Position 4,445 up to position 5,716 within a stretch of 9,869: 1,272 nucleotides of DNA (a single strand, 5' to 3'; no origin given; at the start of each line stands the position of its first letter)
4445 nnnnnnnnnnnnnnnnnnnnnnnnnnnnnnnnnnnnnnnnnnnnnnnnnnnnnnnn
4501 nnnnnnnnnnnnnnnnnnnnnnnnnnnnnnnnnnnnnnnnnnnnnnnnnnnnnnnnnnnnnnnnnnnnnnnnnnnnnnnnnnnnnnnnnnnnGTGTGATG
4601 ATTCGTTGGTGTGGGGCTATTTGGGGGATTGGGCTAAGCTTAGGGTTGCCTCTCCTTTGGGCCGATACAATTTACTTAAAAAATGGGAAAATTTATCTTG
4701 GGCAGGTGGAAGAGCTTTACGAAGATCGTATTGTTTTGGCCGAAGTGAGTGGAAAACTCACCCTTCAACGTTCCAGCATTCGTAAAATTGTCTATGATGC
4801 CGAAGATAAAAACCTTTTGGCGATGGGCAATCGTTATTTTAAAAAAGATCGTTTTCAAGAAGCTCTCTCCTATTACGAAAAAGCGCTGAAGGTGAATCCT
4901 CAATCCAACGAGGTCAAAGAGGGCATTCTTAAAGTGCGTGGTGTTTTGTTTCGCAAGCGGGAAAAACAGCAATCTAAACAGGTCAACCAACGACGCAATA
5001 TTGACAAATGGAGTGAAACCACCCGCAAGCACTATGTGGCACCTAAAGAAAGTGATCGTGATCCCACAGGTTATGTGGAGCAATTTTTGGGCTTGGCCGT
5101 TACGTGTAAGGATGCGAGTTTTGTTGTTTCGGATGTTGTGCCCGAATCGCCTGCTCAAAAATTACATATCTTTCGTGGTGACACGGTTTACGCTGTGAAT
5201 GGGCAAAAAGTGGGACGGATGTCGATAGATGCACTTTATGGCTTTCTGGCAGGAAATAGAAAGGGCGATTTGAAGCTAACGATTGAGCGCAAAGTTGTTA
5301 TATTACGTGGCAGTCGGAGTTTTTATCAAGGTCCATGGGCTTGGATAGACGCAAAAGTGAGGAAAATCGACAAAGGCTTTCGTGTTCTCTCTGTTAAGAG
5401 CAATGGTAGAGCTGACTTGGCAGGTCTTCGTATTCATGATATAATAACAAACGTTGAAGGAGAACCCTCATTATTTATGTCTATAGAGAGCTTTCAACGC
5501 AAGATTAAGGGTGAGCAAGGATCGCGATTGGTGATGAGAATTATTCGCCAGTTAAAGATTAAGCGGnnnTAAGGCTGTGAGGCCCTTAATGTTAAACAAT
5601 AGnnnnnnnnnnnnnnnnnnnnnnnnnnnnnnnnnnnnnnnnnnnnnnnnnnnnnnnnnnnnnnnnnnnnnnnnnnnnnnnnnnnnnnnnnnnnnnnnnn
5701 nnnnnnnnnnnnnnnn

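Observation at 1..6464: Five-gene same-strand cluster that looks like an uncharacterised cytoskeletal / division / envelope scaffold module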

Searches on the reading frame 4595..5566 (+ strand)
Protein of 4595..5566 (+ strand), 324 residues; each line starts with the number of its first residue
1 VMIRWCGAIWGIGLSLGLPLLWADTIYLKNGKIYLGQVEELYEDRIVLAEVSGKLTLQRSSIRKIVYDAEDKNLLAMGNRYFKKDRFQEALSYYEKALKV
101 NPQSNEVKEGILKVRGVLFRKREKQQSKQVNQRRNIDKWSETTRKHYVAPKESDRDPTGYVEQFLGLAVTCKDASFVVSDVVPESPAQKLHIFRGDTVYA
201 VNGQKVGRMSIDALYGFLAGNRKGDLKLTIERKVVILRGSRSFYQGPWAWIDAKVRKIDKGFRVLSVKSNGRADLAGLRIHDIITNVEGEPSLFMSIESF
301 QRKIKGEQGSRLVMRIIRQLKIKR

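Call 5: search_protein_families(library=pfam, proteins=[window:4595-5566:+], max_evalue=0.1)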
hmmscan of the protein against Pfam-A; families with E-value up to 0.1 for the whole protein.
window:4595-5566:+ (324 aa): 13 families
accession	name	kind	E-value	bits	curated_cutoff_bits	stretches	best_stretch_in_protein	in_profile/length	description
PF17820.7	PDZ_6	-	2.1e-19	69.4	27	2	177-232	1-54/54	PDZ domain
PF00595.29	PDZ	-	5.4e-11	43.2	23.2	2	163-230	10-80/81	PDZ domain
PF13180.12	PDZ_2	-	5.6e-11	43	27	2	165-233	3-70/80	PDZ domain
PF07719.23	TPR_2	-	5.6e-07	29.7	27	1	74-103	4-33/34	Tetratricopeptide repeat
PF00515.34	TPR_1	-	1e-06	28.7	27.8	1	78-103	8-33/34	Tetratricopeptide repeat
PF13181.12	TPR_8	-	0.00041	20.7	25.7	1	76-103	6-33/34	Tetratricopeptide repeat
PF13414.12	TPR_11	-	0.00059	19.9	26.8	1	78-104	1-27/42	TPR repeat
PF13428.12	TPR_14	-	0.00097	20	23.5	1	74-108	4-38/44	Tetratricopeptide repeat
PF13432.12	TPR_16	-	0.0046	17.8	32.7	1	75-106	1-32/65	Tetratricopeptide repeat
PF13374.12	TPR_10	-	0.0099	16.3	27.5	1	77-100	8-31/42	Tetratricopeptide repeat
PF13424.12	TPR_12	-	0.019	15.6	30.1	1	74-100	48-74/77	Tetratricopeptide repeat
PF13176.12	TPR_7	-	0.023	15.2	27.9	1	74-105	2-35/36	Tetratricopeptide repeat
PF13429.12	TPR_15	-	0.062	13.1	26.2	1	70-112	145-187/280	Tetratricopeptide repeat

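Call 16: search_protein_families(library=ncbifam, proteins=[window:4595-5566:+], max_evalue=1)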
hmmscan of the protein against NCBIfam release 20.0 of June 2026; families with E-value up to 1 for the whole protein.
window:4595-5566:+ (324 aa): 31 families (the best 25 are shown)
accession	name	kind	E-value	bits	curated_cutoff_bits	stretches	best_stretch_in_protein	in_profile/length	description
TIGR00225.1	prc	subfamily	4.6e-16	58.8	218.6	2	165-233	53-121/335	C-terminal processing peptidase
NF045589.1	Cterm_S41_CtpB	exception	5.1e-12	45.1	633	2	171-233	127-189/416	carboxyl-terminal processing protease CtpB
NF051464.1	tail_spec_CT441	exception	6.7e-12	44.9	700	2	164-234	246-319/645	tail-specific protease Tsp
TIGR03900.1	prc_long_Delta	hypoth_equivalog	3.5e-08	31.9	660.95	2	165-233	142-210/973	MXAN_5808 family serine peptidase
NF052377.1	lmo1851_S41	exception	4.3e-08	32.3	725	2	251-319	109-177/468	lmo1851 family serine protease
TIGR00054.1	TIGR00054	equivalog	7.5e-08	31.6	147.55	2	173-319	126-259/421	RIP metalloprotease RseP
NF047433.1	Lepto_7_Nterm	domain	1.2e-07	31.3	43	1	18-68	10-61/63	LA_0442/LA_0875 N-terminal domain-containing protein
TIGR02037.1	degP_htrA_DO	subfamily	2.7e-07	29.9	416.2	2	174-210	259-295/434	Do family serine endopeptidase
NF045590.1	Cterm_S41_CtpC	exception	6.2e-07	28.5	665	2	263-320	132-189/418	carboxyl-terminal processing protease CtpC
NF041199.1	trx7_PDZ_seleno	equivalog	1.3e-06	27.6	300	2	166-256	196-284/390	Trx7/PDZ domain-containing (seleno)protein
NF041521.1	HhoA_HhoB_HtrA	equivalog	1.4e-06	27.9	450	2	174-208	263-297/335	HhoA/HhoB/HtrA family serine endopeptidase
NF047968.1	SerProtHtrA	equivalog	1.7e-06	27.6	470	2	166-222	282-339/357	serine protease HtrA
NF045588.1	Cterm_S41_CtpA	exception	4.3e-06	25.9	625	2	262-319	126-183/401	carboxyl-terminal processing protease CtpA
NF047507.1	TPR_BatC_Lepto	exception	9.1e-06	25.3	175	1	70-146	95-167/214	TPR repeat-containing protein BatC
NF008147.1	PRK10898.1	equivalog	2.3e-05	23.7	408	1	257-319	277-337/352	outer membrane-stress sensor serine endopeptidase DegS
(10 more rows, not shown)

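Call 69: find_related_loci(query=A8, collection=metagenome_contigs, flank=6000)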
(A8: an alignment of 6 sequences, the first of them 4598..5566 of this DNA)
Query A8 (323 aa) in metagenome_contigs; peptide patterns used: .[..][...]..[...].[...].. (x = any residue, [..] = any of these).
600 stretches matched a pattern (row limit reached: there are more); 49 encode a relative of the query (tblastn E <= 1e-3); 49 distinct loci.
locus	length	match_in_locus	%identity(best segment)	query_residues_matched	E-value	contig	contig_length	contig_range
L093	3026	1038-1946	29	21-323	7e-36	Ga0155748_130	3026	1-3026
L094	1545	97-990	29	19-319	4e-35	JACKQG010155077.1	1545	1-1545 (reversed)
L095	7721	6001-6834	27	21-314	2e-26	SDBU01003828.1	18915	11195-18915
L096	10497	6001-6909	26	18-323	5e-26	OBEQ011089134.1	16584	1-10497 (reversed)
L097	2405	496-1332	24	22-314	2e-22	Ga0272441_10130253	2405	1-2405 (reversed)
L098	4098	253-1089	25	22-307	6e-20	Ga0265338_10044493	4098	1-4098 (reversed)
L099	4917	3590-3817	35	26-118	2e-6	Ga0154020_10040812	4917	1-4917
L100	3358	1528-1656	42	68-110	3e-6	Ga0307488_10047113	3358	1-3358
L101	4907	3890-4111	30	63-134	3e-6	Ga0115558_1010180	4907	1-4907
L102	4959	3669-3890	30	63-134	4e-6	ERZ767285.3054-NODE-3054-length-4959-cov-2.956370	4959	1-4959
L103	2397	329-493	35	76-130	4e-6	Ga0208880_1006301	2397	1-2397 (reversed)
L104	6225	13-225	31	76-139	6e-6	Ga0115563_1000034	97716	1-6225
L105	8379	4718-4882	35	76-130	5e-6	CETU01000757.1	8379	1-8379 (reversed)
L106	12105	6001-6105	51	76-110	8e-6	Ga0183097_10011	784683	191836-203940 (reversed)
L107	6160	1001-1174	34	65-122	9e-6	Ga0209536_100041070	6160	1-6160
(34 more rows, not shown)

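Call 74: search_protein_families(library=pfam, proteins=[L096:6918-7352:+, L096:7497-7949:+, L096:7980-9032:+, L096:9016-9414:+, L096:9448-10497:+, L096:5401-5757:+, L096:3829-4560:+, L098:1155-1595:+, L098:1738-2199:+, L093:2-985:+], max_evalue=0.001)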
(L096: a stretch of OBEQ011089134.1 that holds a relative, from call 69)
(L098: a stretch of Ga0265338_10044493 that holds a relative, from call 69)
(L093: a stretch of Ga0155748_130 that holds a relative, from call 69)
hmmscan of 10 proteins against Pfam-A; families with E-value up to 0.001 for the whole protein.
L096:6918-7352:+ (145 aa): 1 family
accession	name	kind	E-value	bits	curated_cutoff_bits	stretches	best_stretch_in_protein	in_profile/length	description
PF00672.30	HAMP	-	1e-07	32.6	25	1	88-140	1-53/53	HAMP domain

L096:7497-7949:+ (151 aa): 1 family
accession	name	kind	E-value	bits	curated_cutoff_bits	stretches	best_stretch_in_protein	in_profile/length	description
PF02381.23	MraZ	-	1.1e-40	137.9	23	2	1-74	1-71/72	MraZ protein, putative antitoxin-like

L096:7980-9032:+ (351 aa): 2 families
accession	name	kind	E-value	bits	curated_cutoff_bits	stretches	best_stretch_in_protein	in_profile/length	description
PF01795.25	Methyltransf_5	-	7.6e-114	380.8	27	1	59-350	3-308/309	MraW methylase family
PF13847.12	Methyltransf_31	-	0.00049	20.3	27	0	77-143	4-71/145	Methyltransferase domain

L096:9016-9414:+ (133 aa): 0 families

L096:9448-10497:+ (350 aa): 3 families
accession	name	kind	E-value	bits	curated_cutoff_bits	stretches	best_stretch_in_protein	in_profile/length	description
PF00905.27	Transpeptidase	-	9.9e-24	84.5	22.1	1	242-350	1-109/299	Penicillin binding protein transpeptidase domain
PF03717.20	PBP_dimer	-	8.7e-15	56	24.4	1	55-198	3-176/180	Penicillin-binding Protein dimerisation domain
PF21922.1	PBP_dimer_2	-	1.5e-05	25.6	27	0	146-184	24-61/83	Penicillin binding protein A dimerisation domain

L096:5401-5757:+ (119 aa): 0 families

L096:3829-4560:+ (244 aa): 2 families
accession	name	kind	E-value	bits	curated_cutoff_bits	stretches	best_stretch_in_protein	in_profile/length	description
PF02591.20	Zn_ribbon_9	-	3.3e-14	53.1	29.1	1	208-240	1-33/33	C4-type zinc ribbon domain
PF24481.2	CT398_CC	-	1.3e-10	41.8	27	1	21-195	1-178/180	CT398-like coiled coil hairpin domain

L098:1155-1595:+ (147 aa): 2 families
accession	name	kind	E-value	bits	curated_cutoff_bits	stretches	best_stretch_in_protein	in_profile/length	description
PF00672.30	HAMP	-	5.5e-12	46.3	25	1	87-138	2-53/53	HAMP domain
PF03907.18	Spo7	-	0.00027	20.9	27.5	1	3-130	16-133/211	Spo7-like protein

L098:1738-2199:+ (154 aa): 1 family
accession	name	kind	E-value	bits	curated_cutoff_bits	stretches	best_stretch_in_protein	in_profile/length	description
PF02381.23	MraZ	-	4.7e-40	135.8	23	2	1-74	1-71/72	MraZ protein, putative antitoxin-like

L093:2-985:+ (328 aa): 1 family
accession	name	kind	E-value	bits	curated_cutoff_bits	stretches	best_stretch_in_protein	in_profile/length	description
PF01969.22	Ni_insertion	-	4.4e-107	358.9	22.1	1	1-321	47-375/375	Nickel insertion protein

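Call 95: search_protein_families(library=pfam, proteins=[L145:2339-3238:+, L147:187-1086:+, L145:9401-9997:+, L147:4302-4919:+, L148:2561-3544:+, L150:1071-2039:+], max_evalue=0.1)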
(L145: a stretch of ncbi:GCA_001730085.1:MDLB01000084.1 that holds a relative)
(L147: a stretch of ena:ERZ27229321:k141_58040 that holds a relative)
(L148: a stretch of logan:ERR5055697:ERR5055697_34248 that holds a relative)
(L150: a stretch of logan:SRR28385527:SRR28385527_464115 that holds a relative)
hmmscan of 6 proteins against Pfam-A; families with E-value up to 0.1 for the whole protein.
L145:2339-3238:+ (300 aa): 6 families
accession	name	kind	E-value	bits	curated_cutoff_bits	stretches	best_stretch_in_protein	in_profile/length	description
PF06005.17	ZapB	-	0.0063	17.4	31.5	0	250-297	20-67/71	Cell division protein ZapB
PF15219.11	TEX12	-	0.014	16.1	27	1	183-228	6-51/85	Testis-expressed 12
PF12072.13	RNase_Y_N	-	0.018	14.9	32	1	230-289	71-130/201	RNase Y N-terminal region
PF04136.21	COG3_N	-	0.024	15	27.9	1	213-279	4-70/147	Conserved oligomeric Golgi complex subunit 3, N-terminal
PF10372.14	CdaS_N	-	0.088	13.4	27.2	0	214-239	28-53/69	Diadenylate cyclase CdaS, N-terminal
PF10046.14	BLOC1_2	-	0.094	13.5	33.4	0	234-283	20-69/96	Biogenesis of lysosome-related organelles complex-1 subunit 2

L147:187-1086:+ (300 aa): 1 family
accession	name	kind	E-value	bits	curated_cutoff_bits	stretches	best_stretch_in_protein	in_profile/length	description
PF17087.10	HHV-5_US34A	-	0.05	14.2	27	0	100-121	33-54/64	Herpesvirus US34A protein family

L145:9401-9997:+ (199 aa): 13 families
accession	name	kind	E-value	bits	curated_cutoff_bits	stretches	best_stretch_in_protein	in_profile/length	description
PF13646.12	HEAT_2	-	0.00023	21.8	27.7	1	140-179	5-76/88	HEAT repeats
PF12018.13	FAP206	-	0.0045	16.8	33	1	6-57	62-113/272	Domain of unknown function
PF25526.1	LIP-1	-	0.0055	16.5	34.1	1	70-141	25-97/250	Liprin-alpha-like coiled coil domain 2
PF09762.14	CCDC93_CC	-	0.0065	16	30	1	50-154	123-221/429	CCDC93 coiled-coil domain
PF14362.11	DUF4407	-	0.0069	16.1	31.3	1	8-132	135-258/297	Domain of unknown function (DUF4407)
PF14010.12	PEPcase_2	-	0.009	15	25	1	59-160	393-487/493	Phosphoenolpyruvate carboxylase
PF22431.2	COG2p_C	-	0.01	16.7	27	1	4-111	4-108/139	COG2p C-terminal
PF06160.17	EzrA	-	0.011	14.6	39.6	1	57-129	340-411/557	Septation ring formation regulator, EzrA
PF06657.18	Cep57_MT_bd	-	0.019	15.9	31.3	1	73-113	12-50/77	Centrosome microtubule-binding domain of Cep57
PF03130.22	HEAT_PBS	-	0.02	15.8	20.9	1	153-174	4-25/27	PBS lyase HEAT-like repeat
PF03920.20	TLE_N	-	0.024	15.4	32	1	82-122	6-46/118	Groucho/TLE N-terminal Q-rich domain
PF15272.11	BBP1_C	-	0.041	14.1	23.4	0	60-122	10-68/190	Spindle pole body component BBP1, C-terminal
PF04888.17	SseC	-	0.05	13.6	30.2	1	66-127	241-302/312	Secretion system effector C (SseC) like family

L147:4302-4919:+ (206 aa): 4 families
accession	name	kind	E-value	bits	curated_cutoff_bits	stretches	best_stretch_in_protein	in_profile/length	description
PF13646.12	HEAT_2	-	0.012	16.3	27.7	1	146-202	3-59/88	HEAT repeats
PF19111.5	DUF5798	-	0.035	14.7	27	1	3-49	9-55/89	Family of unknown function (DUF5798)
PF16516.10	CC2-LZ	-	0.045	14.6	35.3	1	8-58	6-58/100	Leucine zipper of domain CC2 of NEMO, NF-kappa-B essential modulator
PF09476.15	Pilus_CpaD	-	0.049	13.8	31.1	1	11-116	31-138/200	Pilus biogenesis CpaD protein (pilus_cpaD)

L148:2561-3544:+ (328 aa): 9 families
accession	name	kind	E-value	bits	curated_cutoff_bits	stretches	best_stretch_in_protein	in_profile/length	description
PF17820.7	PDZ_6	-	1.5e-13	50.7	27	2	263-318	1-54/54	PDZ domain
PF00595.29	PDZ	-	2.3e-13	50.8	23.2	2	257-316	22-80/81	PDZ domain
PF13180.12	PDZ_2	-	2.7e-10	40.8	27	2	166-232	4-69/80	PDZ domain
PF00515.34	TPR_1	-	5.4e-07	29.6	27.8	1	81-104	10-33/34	Tetratricopeptide repeat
PF07719.23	TPR_2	-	1.2e-06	28.7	27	1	79-104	8-33/34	Tetratricopeptide repeat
PF13414.12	TPR_11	-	0.0001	22.4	26.8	1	79-106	1-28/42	TPR repeat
PF13181.12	TPR_8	-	0.00043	20.7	25.7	1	79-104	8-33/34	Tetratricopeptide repeat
PF13424.12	TPR_12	-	0.0068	17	30.1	1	76-101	49-74/77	Tetratricopeptide repeat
PF13428.12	TPR_14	-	0.02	16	23.5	1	76-108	5-37/44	Tetratricopeptide repeat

L150:1071-2039:+ (323 aa): 13 families
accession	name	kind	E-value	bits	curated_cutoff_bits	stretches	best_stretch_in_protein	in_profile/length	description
PF17820.7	PDZ_6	-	3.3e-19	68.8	27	2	176-230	2-54/54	PDZ domain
PF00595.29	PDZ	-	1.3e-14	54.7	23.2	2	160-228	9-80/81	PDZ domain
PF13180.12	PDZ_2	-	1.7e-12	47.9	27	2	163-228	3-67/80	PDZ domain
PF00515.34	TPR_1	-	6.6e-08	32.5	27.8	1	75-101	7-33/34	Tetratricopeptide repeat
PF07719.23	TPR_2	-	9e-07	29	27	1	72-101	4-33/34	Tetratricopeptide repeat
PF13414.12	TPR_11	-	0.00046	20.3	26.8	1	76-102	1-27/42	TPR repeat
PF13181.12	TPR_8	-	0.00079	19.8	25.7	1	74-101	6-33/34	Tetratricopeptide repeat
PF14685.13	PDZ_Tricorn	-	0.0018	18.7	25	0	191-230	41-78/88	Tricorn protease PDZ domain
PF13428.12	TPR_14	-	0.0032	18.5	23.5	1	72-107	4-39/44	Tetratricopeptide repeat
PF13432.12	TPR_16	-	0.0044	17.9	32.7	1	73-104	1-32/65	Tetratricopeptide repeat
PF13424.12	TPR_12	-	0.0048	17.5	30.1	1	72-98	48-74/77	Tetratricopeptide repeat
PF13176.12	TPR_7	-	0.019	15.5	27.9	1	74-103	4-35/36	Tetratricopeptide repeat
PF11874.13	DUF3394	-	0.065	13.3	28.2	0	144-202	94-151/181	Domain of unknown function (DUF3394)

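Call 110: search_protein_families(library=padloc, proteins=[window:4598-5566:+], max_evalue=0.001)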
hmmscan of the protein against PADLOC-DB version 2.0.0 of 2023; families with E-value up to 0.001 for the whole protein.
window:4598-5566:+ (323 aa): 0 families
